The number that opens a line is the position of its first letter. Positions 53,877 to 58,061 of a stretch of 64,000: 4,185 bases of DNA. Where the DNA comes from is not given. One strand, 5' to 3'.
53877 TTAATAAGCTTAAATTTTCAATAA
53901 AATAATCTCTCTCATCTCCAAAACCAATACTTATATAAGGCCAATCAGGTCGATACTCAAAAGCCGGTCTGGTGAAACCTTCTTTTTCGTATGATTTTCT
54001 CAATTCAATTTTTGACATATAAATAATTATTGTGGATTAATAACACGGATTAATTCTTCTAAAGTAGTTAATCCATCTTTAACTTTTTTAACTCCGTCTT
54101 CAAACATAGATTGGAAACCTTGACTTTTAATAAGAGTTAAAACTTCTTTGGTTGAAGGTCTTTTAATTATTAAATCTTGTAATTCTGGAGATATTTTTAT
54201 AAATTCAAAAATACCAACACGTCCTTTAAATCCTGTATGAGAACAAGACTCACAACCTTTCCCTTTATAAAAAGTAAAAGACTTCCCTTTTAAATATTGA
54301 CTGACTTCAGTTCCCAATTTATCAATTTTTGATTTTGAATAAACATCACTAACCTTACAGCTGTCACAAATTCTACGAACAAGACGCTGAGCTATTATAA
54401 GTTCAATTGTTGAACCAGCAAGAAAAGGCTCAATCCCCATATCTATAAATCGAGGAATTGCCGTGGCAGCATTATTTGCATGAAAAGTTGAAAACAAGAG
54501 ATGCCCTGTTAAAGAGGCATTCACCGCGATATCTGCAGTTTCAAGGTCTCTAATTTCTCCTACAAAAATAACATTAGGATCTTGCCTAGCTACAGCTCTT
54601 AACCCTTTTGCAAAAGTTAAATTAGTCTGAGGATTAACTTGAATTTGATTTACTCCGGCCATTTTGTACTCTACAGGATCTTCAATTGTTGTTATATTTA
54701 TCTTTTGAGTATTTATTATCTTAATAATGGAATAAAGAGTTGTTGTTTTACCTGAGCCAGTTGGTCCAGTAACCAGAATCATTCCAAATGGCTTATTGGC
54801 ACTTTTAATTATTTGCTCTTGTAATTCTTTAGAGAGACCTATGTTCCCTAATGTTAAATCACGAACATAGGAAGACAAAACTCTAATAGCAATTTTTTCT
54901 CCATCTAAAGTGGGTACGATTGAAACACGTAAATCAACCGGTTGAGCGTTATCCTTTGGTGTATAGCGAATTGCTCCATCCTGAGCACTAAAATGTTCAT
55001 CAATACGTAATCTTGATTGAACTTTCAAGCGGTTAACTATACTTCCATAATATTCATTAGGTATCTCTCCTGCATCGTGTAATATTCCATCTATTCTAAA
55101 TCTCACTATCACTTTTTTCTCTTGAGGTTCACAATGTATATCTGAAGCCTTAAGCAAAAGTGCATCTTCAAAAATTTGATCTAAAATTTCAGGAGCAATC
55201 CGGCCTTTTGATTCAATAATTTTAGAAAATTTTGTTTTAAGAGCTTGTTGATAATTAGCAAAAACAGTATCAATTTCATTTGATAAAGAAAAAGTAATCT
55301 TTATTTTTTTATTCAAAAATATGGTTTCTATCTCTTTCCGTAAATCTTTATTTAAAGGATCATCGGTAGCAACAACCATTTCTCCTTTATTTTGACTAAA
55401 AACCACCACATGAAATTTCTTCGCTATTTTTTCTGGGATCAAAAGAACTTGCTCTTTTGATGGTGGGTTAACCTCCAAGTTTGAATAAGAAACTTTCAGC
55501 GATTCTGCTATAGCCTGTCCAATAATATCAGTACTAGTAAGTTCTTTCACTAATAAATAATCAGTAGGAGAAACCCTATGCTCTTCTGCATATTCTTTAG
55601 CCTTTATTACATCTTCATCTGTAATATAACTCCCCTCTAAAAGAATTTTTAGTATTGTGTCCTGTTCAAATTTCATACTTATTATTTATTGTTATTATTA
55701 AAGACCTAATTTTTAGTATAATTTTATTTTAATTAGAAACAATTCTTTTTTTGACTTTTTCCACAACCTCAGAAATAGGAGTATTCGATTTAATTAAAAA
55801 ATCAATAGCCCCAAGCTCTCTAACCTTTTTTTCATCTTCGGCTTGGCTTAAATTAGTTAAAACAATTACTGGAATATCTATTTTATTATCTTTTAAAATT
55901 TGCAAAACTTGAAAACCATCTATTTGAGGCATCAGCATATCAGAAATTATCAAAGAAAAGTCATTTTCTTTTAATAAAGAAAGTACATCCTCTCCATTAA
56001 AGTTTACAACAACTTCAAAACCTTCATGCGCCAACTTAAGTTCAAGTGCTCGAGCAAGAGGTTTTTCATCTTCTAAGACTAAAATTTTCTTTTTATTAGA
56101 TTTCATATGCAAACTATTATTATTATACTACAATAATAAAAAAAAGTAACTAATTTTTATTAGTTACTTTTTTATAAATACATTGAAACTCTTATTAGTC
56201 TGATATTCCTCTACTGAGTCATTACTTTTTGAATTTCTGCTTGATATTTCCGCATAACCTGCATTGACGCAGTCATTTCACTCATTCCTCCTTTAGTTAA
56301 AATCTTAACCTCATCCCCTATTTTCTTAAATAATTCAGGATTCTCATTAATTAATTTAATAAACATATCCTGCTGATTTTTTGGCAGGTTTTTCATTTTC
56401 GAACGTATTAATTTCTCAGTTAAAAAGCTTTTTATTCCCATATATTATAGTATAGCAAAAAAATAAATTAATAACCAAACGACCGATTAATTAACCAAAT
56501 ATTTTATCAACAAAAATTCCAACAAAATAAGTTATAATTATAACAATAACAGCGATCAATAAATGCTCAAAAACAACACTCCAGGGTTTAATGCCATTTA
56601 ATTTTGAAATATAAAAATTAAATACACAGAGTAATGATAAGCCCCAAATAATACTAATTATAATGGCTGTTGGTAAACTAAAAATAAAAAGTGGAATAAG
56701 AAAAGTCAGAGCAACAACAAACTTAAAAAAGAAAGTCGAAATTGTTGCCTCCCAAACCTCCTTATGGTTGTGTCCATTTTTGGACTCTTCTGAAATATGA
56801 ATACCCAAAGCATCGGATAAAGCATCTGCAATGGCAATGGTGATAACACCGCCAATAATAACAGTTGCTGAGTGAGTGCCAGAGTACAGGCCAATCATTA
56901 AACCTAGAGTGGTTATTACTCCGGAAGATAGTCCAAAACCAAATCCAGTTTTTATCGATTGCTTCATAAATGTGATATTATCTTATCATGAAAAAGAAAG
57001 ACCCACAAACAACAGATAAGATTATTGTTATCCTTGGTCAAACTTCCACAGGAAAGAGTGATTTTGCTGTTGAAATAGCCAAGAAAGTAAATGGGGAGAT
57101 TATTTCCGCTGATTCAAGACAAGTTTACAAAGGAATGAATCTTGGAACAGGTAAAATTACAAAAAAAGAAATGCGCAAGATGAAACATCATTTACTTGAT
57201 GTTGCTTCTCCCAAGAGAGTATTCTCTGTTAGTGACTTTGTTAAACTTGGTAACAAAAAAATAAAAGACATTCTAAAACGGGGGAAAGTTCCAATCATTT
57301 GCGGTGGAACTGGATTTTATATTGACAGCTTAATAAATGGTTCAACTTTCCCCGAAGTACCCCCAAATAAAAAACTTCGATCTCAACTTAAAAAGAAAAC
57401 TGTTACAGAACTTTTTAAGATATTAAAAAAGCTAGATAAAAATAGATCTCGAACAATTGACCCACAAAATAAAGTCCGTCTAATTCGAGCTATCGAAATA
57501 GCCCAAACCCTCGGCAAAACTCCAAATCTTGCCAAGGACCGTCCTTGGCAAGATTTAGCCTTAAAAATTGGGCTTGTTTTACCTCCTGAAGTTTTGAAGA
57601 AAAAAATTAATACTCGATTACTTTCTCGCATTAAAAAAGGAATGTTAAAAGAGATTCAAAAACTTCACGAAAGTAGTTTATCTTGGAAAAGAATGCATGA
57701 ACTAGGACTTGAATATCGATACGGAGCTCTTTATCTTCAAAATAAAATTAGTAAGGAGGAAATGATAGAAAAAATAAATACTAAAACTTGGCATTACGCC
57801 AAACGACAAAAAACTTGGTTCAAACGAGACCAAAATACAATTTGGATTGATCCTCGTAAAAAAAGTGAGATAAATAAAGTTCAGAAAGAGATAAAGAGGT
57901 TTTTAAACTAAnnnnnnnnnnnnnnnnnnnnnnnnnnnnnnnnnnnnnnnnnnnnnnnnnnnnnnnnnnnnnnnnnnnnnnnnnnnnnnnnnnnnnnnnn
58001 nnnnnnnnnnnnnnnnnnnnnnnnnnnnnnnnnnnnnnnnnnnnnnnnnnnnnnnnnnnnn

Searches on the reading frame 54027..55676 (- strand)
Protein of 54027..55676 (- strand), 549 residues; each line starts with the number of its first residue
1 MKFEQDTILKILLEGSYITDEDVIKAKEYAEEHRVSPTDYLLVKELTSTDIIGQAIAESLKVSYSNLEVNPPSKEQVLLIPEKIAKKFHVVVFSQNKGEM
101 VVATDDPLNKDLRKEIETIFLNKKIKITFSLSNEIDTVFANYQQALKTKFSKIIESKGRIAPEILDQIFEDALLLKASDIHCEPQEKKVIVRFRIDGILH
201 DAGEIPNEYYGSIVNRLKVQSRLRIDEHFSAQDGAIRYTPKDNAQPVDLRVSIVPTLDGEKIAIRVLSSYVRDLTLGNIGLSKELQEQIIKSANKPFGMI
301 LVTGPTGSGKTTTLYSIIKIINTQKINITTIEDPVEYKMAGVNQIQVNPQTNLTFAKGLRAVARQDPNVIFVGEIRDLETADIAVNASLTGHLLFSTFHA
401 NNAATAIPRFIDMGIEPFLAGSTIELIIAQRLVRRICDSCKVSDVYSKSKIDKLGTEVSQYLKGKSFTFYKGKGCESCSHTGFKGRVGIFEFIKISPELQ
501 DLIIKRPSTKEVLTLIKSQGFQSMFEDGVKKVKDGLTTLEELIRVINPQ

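Call 56: search_protein_families(library=pfam, proteins=[window:54027-55676:-], max_evalue=0.0001)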
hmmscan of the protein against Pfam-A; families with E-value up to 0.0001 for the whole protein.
window:54027-55676:- (549 aa): 2 families
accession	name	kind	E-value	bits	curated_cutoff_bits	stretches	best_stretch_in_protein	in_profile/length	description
PF00437.27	T2SSE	-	5.1e-116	387.8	24.9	1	160-544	8-370/370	Type II/IV secretion system protein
PF05157.20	MshEN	-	1.6e-09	38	23.1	1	64-145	5-86/90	MshEN domain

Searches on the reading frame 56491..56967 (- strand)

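Call 56: search_protein_families(library=pfam, proteins=[window:56491-56967:-], max_evalue=0.0001)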
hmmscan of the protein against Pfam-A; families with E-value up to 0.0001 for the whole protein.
window:56491-56967:- (158 aa): 1 family
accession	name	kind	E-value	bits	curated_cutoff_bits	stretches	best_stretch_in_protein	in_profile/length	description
PF01988.24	VIT1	-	1.2e-10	42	28.1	2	11-71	6-67/214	VIT family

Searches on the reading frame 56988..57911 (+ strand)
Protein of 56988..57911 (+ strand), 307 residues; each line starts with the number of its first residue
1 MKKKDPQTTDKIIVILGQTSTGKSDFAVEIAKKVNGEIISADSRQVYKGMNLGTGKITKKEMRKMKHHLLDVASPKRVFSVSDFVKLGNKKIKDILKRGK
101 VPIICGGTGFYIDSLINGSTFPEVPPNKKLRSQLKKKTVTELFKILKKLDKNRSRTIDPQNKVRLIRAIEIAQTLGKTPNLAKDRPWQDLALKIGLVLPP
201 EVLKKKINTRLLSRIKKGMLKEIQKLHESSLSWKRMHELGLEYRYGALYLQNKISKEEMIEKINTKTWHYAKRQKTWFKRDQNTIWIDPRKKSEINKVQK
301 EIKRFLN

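Call 56: search_protein_families(library=pfam, proteins=[window:56988-57911:+], max_evalue=0.0001)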
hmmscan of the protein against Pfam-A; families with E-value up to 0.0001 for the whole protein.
window:56988-57911:+ (307 aa): 2 families
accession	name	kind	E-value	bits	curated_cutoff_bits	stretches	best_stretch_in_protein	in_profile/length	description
PF01715.23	IPPT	-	2.3e-65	221.1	23.6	1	45-281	1-243/243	IPP transferase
PF01745.22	IPT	-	7e-10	39.1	20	1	11-71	2-62/233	Isopentenyl transferase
